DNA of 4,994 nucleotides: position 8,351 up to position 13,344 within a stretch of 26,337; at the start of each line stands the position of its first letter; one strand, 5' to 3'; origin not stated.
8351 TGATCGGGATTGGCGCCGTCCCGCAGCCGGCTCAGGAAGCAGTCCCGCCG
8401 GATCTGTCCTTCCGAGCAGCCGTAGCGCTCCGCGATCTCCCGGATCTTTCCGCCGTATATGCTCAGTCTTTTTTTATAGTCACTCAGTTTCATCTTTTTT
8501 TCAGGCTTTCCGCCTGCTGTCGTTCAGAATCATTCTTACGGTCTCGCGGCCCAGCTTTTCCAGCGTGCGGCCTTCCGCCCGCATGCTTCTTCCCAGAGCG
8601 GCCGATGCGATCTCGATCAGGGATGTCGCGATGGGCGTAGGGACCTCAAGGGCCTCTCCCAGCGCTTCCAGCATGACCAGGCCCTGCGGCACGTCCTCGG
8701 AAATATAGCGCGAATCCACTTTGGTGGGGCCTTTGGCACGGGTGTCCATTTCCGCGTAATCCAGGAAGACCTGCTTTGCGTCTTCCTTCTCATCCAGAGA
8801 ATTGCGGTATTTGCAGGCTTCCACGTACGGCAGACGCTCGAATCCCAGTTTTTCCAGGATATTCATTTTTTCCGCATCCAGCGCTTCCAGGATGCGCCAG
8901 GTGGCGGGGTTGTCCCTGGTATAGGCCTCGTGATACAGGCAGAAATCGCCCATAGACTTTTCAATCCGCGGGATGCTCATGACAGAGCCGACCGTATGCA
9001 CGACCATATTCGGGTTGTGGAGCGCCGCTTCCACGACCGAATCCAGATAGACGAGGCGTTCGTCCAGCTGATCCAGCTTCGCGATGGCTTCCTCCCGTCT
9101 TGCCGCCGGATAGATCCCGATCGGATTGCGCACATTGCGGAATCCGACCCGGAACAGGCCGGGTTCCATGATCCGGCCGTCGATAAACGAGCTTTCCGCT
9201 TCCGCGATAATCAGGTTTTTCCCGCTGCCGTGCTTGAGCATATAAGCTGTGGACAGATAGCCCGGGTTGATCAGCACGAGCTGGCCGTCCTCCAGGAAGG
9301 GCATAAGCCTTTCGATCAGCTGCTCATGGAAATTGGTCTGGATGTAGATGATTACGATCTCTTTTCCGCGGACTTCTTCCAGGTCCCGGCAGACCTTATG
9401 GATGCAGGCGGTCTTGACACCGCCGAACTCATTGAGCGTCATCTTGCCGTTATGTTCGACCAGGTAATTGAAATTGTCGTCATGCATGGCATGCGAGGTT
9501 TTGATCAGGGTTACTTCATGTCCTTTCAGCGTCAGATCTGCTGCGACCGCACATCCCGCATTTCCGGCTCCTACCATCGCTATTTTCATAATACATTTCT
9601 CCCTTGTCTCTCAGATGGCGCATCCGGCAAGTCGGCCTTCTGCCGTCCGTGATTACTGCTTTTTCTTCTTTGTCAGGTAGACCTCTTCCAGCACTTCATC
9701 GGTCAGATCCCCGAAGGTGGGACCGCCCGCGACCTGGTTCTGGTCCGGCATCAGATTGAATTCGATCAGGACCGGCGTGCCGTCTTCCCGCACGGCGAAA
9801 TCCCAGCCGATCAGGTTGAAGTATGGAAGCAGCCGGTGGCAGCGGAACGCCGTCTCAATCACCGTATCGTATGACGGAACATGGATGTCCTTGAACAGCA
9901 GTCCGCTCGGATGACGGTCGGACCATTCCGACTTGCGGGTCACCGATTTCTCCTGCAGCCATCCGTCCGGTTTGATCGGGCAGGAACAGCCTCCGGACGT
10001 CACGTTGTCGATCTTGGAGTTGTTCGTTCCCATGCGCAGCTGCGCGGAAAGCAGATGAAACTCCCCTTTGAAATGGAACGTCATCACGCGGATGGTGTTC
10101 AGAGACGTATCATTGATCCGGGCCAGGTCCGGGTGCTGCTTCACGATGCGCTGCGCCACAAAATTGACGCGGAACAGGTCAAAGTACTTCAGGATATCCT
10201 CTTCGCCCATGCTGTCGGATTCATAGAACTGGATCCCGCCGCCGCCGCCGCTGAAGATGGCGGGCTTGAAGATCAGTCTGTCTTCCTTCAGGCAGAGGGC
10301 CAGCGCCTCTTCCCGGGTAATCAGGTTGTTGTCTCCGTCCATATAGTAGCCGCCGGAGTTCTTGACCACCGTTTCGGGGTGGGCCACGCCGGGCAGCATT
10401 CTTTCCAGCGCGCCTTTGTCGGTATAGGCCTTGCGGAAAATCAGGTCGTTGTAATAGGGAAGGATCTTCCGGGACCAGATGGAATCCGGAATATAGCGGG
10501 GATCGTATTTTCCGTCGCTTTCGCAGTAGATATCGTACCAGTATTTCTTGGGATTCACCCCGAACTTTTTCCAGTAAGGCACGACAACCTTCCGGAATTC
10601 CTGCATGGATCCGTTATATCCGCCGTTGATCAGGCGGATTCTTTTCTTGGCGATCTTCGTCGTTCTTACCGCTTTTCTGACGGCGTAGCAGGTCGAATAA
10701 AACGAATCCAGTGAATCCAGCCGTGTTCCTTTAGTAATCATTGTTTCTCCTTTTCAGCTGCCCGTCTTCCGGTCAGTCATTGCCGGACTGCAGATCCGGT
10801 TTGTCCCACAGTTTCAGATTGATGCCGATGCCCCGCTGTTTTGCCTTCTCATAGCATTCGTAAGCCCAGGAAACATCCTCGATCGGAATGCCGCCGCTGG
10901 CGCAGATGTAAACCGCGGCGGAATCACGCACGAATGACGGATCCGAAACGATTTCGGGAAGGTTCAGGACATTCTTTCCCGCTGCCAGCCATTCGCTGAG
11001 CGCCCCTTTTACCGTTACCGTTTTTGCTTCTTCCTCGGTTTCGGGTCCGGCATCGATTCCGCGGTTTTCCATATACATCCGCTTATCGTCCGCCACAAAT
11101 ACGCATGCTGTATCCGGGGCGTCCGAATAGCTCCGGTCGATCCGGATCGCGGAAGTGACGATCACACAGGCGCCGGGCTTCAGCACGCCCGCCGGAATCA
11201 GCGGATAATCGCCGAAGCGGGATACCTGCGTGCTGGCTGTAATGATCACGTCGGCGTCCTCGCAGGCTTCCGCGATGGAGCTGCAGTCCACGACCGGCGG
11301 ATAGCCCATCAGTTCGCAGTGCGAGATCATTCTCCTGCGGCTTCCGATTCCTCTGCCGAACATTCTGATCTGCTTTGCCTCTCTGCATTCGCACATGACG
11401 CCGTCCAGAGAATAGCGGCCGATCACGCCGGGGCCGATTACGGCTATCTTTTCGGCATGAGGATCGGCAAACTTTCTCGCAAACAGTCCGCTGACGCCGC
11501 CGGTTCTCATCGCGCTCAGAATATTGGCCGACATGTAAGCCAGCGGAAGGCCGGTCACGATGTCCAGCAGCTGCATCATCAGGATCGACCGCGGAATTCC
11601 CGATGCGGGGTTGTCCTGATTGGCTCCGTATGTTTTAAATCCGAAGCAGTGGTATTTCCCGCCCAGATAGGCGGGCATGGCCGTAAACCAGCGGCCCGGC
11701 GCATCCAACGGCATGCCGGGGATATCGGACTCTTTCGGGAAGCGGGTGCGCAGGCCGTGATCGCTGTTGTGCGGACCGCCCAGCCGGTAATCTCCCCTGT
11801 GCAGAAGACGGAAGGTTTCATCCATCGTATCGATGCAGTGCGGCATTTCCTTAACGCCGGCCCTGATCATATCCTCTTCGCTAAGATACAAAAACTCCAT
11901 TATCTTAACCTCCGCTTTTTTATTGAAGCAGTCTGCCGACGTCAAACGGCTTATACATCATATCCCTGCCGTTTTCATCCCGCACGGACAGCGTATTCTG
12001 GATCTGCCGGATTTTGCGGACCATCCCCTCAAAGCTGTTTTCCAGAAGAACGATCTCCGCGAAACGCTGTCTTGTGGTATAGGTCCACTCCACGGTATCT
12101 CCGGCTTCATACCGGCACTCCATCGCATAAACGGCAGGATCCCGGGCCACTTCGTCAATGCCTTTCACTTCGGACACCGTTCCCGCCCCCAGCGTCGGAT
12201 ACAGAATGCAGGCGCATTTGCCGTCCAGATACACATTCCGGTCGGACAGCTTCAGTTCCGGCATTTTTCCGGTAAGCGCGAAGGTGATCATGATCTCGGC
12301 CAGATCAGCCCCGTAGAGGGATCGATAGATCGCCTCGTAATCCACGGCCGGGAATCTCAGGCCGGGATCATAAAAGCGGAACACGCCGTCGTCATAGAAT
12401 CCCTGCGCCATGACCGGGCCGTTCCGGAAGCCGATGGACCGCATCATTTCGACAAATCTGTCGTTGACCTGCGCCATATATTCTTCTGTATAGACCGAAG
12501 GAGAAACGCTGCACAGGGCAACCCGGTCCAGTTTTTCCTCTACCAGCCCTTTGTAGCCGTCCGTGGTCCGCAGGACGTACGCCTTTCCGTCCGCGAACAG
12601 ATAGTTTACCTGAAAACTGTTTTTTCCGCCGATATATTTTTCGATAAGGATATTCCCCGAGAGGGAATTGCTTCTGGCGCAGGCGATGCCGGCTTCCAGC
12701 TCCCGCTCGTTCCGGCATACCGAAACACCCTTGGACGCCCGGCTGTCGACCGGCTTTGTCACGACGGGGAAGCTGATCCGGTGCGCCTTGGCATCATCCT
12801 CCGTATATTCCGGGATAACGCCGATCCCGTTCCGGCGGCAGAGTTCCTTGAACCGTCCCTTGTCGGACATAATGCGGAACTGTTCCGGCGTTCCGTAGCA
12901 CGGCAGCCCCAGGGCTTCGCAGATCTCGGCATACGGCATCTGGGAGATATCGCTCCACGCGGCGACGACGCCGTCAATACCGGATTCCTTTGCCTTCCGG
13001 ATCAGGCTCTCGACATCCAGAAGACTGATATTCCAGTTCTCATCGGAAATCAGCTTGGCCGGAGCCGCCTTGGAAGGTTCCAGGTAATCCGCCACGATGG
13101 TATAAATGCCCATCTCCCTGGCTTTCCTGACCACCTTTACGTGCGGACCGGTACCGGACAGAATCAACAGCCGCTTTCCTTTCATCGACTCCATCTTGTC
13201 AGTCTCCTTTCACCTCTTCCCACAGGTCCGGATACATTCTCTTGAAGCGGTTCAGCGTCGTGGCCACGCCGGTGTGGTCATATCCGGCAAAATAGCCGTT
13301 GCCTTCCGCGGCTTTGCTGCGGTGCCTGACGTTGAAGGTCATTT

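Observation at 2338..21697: Wzx/Wzy surface-polymer operon with no recognisable glycosyltransferases but five ATP-grasp ligases: candidate amino-sugar/peptide hybrid polymer system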

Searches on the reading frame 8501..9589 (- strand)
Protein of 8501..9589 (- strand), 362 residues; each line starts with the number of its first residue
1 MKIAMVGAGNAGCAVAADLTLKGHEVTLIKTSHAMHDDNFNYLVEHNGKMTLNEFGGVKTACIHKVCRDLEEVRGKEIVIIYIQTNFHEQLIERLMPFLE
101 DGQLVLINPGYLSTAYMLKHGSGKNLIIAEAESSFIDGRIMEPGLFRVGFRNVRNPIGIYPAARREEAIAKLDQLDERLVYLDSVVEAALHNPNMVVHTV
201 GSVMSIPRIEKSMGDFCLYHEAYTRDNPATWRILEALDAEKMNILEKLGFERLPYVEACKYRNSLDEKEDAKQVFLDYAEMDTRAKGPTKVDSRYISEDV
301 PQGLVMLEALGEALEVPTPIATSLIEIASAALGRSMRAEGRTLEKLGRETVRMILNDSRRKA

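Call 4: search_protein_families(library=pfam, proteins=[window:8501-9589:-], max_evalue=0.01)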
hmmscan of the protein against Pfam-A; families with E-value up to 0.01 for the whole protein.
window:8501-9589:- (362 aa): 6 families
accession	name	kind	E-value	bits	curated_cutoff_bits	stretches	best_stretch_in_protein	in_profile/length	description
PF02317.23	Octopine_DH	-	5.9e-41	140.4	30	1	182-331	2-149/150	NAD/NADP octopine/nopaline dehydrogenase, alpha-helical domain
PF01210.29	NAD_Gly3P_dh_N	-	6.5e-05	23.4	23.1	1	2-105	1-99/158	NAD-dependent glycerol-3-phosphate dehydrogenase N-terminus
PF02558.23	ApbA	-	0.00022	21.3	22.2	1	3-106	1-97/150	Ketopantoate reductase PanE/ApbA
PF00070.33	Pyr_redox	-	0.0018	19.2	22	1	2-36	1-35/82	Pyridine nucleotide-disulphide oxidoreductase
PF07992.20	Pyr_redox_2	-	0.0038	17.1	26.1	1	2-35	2-36/291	Pyridine nucleotide-disulphide oxidoreductase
PF01266.30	DAO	-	0.007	16.4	27.9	0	3-30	2-29/353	FAD dependent oxidoreductase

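Call 7: search_protein_families(library=ncbifam, proteins=[window:8501-9589:-], max_evalue=0.01)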
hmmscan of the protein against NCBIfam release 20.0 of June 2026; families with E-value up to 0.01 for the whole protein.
window:8501-9589:- (362 aa): 22 families
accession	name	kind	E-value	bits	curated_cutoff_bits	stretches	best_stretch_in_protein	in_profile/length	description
TIGR00745.1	apbA_panE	subfamily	7.1e-06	25.5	141.35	1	2-107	1-100/305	2-dehydropantoate 2-reductase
NF005089.0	PRK06522.1-4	subfamily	4.9e-05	22.9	223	1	1-107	1-99/326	2-dehydropantoate 2-reductase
NF000942.0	PRK00094.1-4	subfamily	0.00036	19.8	257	1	1-106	3-103/334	NAD(P)H-dependent glycerol-3-phosphate dehydrogenase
NF007039.0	PRK09496.3-2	equivalog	0.00043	19.2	293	1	1-35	1-35/446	Trk system potassium transporter TrkA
NF002480.1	PRK01747.1-1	equivalog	0.00049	18.6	540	1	2-34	250-282/645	bifunctional tRNA (5-methylaminomethyl-2-thiouridine)(34)-methyltransferase MnmC2/FAD-dependent 5-carboxymethylaminomethyl-2-thiouridine(34)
NF005088.0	PRK06522.1-2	subfamily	0.00055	19.1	371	1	1-106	1-99/308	2-dehydropantoate 2-reductase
NF049967.1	QhpG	equivalog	0.00056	18.9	240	1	3-33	1-31/423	flavin-dependent monooxygenase QhpG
TIGR03197.1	MnmC_Cterm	equivalog_domain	0.00057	19.1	174.2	1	2-33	1-32/400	FAD-dependent 5-carboxymethylaminomethyl-2-thiouridine(34) oxidoreductase MnmC1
NF005091.0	PRK06522.2-2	equivalog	0.00089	18.5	252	1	1-100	2-95/302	2-dehydropantoate 2-reductase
NF009543.0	PRK12921.1-5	equivalog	0.0017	17.6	339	1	1-110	1-103/305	oxidoreductase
TIGR01316.1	gltA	equivalog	0.0017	17.2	471.75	1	2-31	135-164/449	NADPH-dependent glutamate synthase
NF009414.0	PRK12778.1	equivalog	0.0021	16.4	1103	1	1-34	432-465/752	bifunctional dihydroorotate dehydrogenase B NAD binding subunit/NADPH-dependent glutamate synthase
NF009410.0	PRK12771.1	subfamily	0.0025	16.4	516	1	2-31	140-169/566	NAD(P)-binding protein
NF000941.0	PRK00094.1-3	equivalog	0.0046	16.2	423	1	2-104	3-100/336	NAD(P)H-dependent glycerol-3-phosphate dehydrogenase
NF005560.0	PRK07233.1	equivalog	0.0046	15.8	252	1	1-32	1-32/435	hypothetical protein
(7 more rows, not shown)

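Call 36: search_solved_structures(query=window:8501-9589:-, max_evalue=0.001)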
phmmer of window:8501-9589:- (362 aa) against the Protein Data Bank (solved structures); distinct sequences matched with E-value up to 0.001: 1.
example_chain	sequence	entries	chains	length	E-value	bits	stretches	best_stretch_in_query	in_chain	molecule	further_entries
1bg6_A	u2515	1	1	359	8.7e-28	100.5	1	4-348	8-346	N-(1-D-CARBOXYLETHYL)-L-NORVALINE DEHYDROGENASE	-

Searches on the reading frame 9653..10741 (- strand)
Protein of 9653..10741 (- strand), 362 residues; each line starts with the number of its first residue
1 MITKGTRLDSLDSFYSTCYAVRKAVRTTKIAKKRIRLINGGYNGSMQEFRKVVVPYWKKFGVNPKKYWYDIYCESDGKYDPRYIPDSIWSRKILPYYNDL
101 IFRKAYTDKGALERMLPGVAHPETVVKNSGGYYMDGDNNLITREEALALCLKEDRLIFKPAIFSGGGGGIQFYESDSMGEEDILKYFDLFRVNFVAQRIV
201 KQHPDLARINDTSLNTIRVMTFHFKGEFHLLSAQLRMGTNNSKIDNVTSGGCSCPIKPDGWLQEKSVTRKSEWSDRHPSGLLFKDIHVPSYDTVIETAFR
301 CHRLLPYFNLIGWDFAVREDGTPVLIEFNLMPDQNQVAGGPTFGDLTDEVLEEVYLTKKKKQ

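Call 4: search_protein_families(library=pfam, proteins=[window:9653-10741:-], max_evalue=0.01)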
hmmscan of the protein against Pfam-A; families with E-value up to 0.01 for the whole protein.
window:9653-10741:- (362 aa): 3 families
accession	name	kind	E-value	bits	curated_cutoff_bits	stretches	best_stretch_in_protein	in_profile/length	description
PF14397.11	ATPgrasp_ST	-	5.3e-34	118.1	31.4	1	131-335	46-259/278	Sugar-transfer associated ATP-grasp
PF14398.11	ATPgrasp_YheCD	-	0.0067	16.2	26.8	0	223-335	133-230/255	YheC/D like ATP-grasp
PF03133.20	TTL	-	0.0082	15.8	20.1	0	307-336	234-263/292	Tubulin-tyrosine ligase family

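Call 7: search_protein_families(library=ncbifam, proteins=[window:9653-10741:-], max_evalue=0.01)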
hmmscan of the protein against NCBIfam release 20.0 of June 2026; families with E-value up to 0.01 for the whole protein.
window:9653-10741:- (362 aa): 0 families

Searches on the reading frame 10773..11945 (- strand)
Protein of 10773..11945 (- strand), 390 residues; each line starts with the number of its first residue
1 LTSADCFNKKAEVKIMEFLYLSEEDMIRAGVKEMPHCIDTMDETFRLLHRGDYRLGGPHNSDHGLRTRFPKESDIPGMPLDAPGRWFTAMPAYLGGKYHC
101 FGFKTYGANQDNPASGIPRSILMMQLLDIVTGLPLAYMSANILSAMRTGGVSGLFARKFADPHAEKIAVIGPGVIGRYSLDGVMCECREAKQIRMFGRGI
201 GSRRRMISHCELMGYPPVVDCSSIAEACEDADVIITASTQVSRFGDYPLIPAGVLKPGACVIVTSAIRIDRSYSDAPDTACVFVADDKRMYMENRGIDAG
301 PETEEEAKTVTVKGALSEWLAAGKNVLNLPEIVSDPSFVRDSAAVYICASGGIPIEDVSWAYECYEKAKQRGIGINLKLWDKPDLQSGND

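Call 4: search_protein_families(library=pfam, proteins=[window:10773-11945:-], max_evalue=0.01)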
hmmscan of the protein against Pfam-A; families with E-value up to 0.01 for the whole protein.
window:10773-11945:- (390 aa): 1 family
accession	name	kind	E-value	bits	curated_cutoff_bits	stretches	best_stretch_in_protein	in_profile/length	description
PF02423.21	OCD_Mu_crystall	-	1.2e-39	136.6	24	1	33-370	4-312/314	Ornithine cyclodeaminase/mu-crystallin family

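Call 7: search_protein_families(library=ncbifam, proteins=[window:10773-11945:-], max_evalue=0.01)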
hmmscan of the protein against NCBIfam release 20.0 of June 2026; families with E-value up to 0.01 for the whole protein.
window:10773-11945:- (390 aa): 14 families
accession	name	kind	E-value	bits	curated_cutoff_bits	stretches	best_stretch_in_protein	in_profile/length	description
NF004848.0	PRK06199.1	subfamily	7.2e-96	321.5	362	1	16-385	7-378/379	tyramine oxidase subunit B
TIGR03944.1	dehyd_SbnB_fam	equivalog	1.9e-27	96.1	326.9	1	19-378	2-325/327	2,3-diaminopropionate biosynthesis protein SbnB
TIGR02371.1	ala_DH_arch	equivalog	5.7e-20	71.7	409.15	1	88-259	53-216/325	alanine dehydrogenase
NF006379.0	PRK08618.1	equivalog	6.9e-17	61.8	417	1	89-378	53-325/326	ornithine cyclodeaminase family protein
NF006141.0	PRK08291.1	equivalog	4.3e-16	58.8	408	1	100-376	67-327/330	cyclodeaminase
NF004793.0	PRK06141.1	equivalog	2.5e-14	53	322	1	87-275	50-229/314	bifunctional Delta(1)-pyrroline-2-carboxylate/Delta(1)-piperideine-2-carboxylate reductase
NF005762.1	PRK07589.1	equivalog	1.1e-12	47.6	350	1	99-239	63-201/334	ornithine cyclodeaminase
TIGR02992.1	ectoine_eutC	equivalog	2.5e-11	43.3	471.65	1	98-266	62-225/326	ectoine utilization protein EutC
NF005011.0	PRK06407.1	subfamily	3.3e-11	42.9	337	1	84-237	47-190/302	ornithine cyclodeaminase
NF005296.0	PRK06823.1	equivalog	1.4e-08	34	438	1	93-262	57-219/315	ornithine cyclodeaminase family protein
NF045643.1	ImmsucRedBhcD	equivalog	8.8e-07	28.5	500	1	100-239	63-199/321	iminosuccinate reductase BhcD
NF005603.0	PRK07340.1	equivalog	1.7e-05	24.2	266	1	109-240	72-200/307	delta(1)-pyrroline-2-carboxylate reductase family protein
NF045512.1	PyrPipCarbRedLhpI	equivalog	0.00034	19.9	400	1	110-279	69-240/298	bifunctional Delta(1)-pyrroline-2-carboxylate/Delta(1)-piperideine-2-carboxylate reductase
NF002454.0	PRK01636.1-2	equivalog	0.0079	15.6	312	0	118-178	18-76/270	fluoride efflux transporter CrcB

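Call 73: search_solved_structures(query=window:10773-11945:-, max_evalue=1e-8)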
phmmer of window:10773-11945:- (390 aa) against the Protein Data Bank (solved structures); distinct sequences matched with E-value up to 1e-8: 6.
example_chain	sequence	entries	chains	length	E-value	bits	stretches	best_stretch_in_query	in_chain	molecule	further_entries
4m54_A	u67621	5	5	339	9.6e-17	64.4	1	87-380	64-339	Putative ornithine cyclodeaminase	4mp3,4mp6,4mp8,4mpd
6t3e_A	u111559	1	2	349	9.4e-15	57.8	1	87-379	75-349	DELTA1-pyrroline-2-carboxylate reductase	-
1omo_A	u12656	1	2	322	1.9e-12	50.2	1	87-238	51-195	alanine dehydrogenase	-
1vll_A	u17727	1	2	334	2.2e-12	50.1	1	87-238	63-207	alanine dehydrogenase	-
4bv8_A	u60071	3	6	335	1e-10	44.5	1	88-288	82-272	THIOMORPHOLINE-CARBOXYLATE DEHYDROGENASE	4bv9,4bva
2i99_A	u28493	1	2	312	6.3e-10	41.9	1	88-289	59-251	Mu-crystallin homolog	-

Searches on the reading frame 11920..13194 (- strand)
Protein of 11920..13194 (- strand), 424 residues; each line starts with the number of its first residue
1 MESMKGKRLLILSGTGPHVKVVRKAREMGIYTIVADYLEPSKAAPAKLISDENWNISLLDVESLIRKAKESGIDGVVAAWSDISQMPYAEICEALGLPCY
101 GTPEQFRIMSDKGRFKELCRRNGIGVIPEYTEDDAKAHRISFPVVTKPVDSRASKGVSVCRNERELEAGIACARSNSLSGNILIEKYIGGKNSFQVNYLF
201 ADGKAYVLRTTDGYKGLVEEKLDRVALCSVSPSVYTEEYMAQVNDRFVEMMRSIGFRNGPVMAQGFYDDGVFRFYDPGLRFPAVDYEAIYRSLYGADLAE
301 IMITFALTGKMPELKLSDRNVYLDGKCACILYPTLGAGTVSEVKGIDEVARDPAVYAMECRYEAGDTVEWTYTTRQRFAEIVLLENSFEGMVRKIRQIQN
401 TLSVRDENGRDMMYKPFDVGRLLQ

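Call 3: search_protein_families(library=pfam, proteins=[window:11920-13194:-], max_evalue=0.01)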
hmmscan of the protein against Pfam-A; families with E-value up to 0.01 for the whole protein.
window:11920-13194:- (424 aa): 8 families
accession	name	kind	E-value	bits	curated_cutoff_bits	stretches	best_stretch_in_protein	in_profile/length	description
PF13535.11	ATP-grasp_4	-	2.2e-09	37.6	27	1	140-261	1-131/160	ATP-grasp domain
PF18603.7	LAL_C2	-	1.2e-06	29.2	29.4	1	337-405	8-76/78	L-amino acid ligase C-terminal domain 2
PF07478.18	Dala_Dala_lig_C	-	3.6e-06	27.1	24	1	137-192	32-85/204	D-ala D-ala ligase C-terminus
PF02786.22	CPSase_L_D2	-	1.9e-05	24.7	19.8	1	130-198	27-99/211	Carbamoyl-phosphate synthase L chain, ATP binding domain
PF18130.6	ATPgrasp_N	-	0.00019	22.4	27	1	23-98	2-80/81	ATP-grasp N-terminal domain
PF02655.19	ATP-grasp_3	-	0.00041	20.9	23.2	1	110-221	2-101/160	ATP-grasp domain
PF00289.28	Biotin_carb_N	-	0.00062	20.7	25.5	1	7-102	3-105/110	Biotin carboxylase, N-terminal domain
PF08443.16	RimK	-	0.0029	17.7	21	1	133-202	32-96/188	RimK-like ATP-grasp domain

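Call 6: search_protein_families(library=ncbifam, proteins=[window:11920-13194:-], max_evalue=0.01)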
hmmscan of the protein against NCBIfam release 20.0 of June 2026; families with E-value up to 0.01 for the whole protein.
window:11920-13194:- (424 aa): 39 families (the best 25 are shown)
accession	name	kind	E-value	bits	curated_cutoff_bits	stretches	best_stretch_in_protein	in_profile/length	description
TIGR00514.1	accC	equivalog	1.3e-14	53.9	626.5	1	14-325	10-332/449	acetyl-CoA carboxylase biotin carboxylase subunit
NF006406.0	PRK08654.1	equivalog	6.4e-14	51.3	739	1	18-325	14-331/499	acetyl-CoA carboxylase biotin carboxylase subunit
NF006367.0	PRK08591.1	subfamily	8.9e-14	51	597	1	18-325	14-332/451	acetyl-CoA carboxylase biotin carboxylase subunit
NF002563.0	PRK02186.1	subfamily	2.1e-11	42.9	625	1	71-216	69-215/890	argininosuccinate lyase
NF009471.0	PRK12833.1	equivalog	2.6e-11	42.7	686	1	10-275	9-288/467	acetyl-CoA carboxylase biotin carboxylase subunit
NF006286.0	PRK08462.1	equivalog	1.6e-10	40.4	740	1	36-312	42-324/445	acetyl-CoA carboxylase biotin carboxylase subunit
NF009554.0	PRK12999.1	equivalog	1.6e-10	39.4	965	1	4-195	3-214/1147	pyruvate carboxylase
NF005525.0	PRK07178.1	equivalog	2.6e-10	39.5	768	1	8-264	4-275/471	acetyl-CoA carboxylase biotin carboxylase subunit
NF006287.0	PRK08463.1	equivalog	1.8e-09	37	775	1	9-191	5-206/479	acetyl-CoA carboxylase subunit A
NF004085.0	PRK05586.1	equivalog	1e-08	34.6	723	1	10-310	6-320/448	acetyl-CoA carboxylase biotin carboxylase subunit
TIGR02712.1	urea_carbox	equivalog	5.6e-08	30.9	1303.85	1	19-212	14-224/1201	urea carboxylase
NF009402.0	PRK12767.1-1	equivalog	2.1e-07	30.1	218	1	104-192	108-197/329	carbamoyl phosphate synthase-like protein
NF006766.0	PRK09288.1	equivalog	2.8e-07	29.7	339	1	7-188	13-198/396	formate-dependent phosphoribosylglycinamide formyltransferase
TIGR01205.1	D_ala_D_alaTIGR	subfamily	1.4e-06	27.5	245.65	1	108-202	103-204/318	D-alanine--D-alanine ligase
NF010623.0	PRK14016.1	subfamily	1.8e-06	26.4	877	1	108-192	211-299/871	cyanophycin synthetase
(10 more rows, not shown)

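Call 37: search_solved_structures(query=window:11920-13194:-, max_evalue=0.001)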
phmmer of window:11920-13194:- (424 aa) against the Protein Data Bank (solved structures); distinct sequences matched with E-value up to 0.001: 50.
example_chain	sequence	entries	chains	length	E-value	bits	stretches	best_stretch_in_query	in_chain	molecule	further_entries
8hz5_A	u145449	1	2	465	3.8e-15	58.9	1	12-306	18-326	Biotin carboxylase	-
1ulz_A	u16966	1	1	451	1.2e-14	57.3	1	17-305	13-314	pyruvate carboxylase n-terminal domain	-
2vpq_A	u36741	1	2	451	1.4e-13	53.8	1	8-312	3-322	ACETYL-COA CARBOXYLASE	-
7kct_A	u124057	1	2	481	1.8e-13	53.4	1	8-306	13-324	2-oxoglutarate carboxylase small subunit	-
7kbl_A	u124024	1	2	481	1.9e-13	53.3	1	8-306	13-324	2-oxoglutarate carboxylase small subunit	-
8hz4_A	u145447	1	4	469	4.1e-12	48.9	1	17-307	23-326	Biotin carboxylase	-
7kc7_A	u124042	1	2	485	4.4e-12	48.8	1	8-306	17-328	2-oxoglutarate carboxylase small subunit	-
3ouu_A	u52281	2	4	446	1.8e-10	43.5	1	18-312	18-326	Biotin carboxylase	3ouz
4dim_A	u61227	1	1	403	1.9e-10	43.4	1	6-207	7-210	Phosphoribosylglycinamide synthetase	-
4mv1_A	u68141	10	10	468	3.3e-10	42.6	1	18-306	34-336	Biotin carboxylase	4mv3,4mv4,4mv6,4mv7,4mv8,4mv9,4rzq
8j4z_E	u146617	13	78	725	4.2e-10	42.3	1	18-310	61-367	Methylcrotonoyl-CoA carboxylase subunit alpha, mitochondrial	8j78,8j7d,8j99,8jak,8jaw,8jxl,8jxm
9eb7_A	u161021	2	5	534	5.8e-10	41.8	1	7-299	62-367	Biotin carboxylase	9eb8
9tps_G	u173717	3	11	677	1.2e-09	40.8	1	19-314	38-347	Biotin carboxylase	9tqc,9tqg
5vz0_A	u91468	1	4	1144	1.3e-09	40.7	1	7-306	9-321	Pyruvate carboxylase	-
5vyz_A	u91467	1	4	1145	1.3e-09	40.7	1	7-306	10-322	Pyruvate carboxylase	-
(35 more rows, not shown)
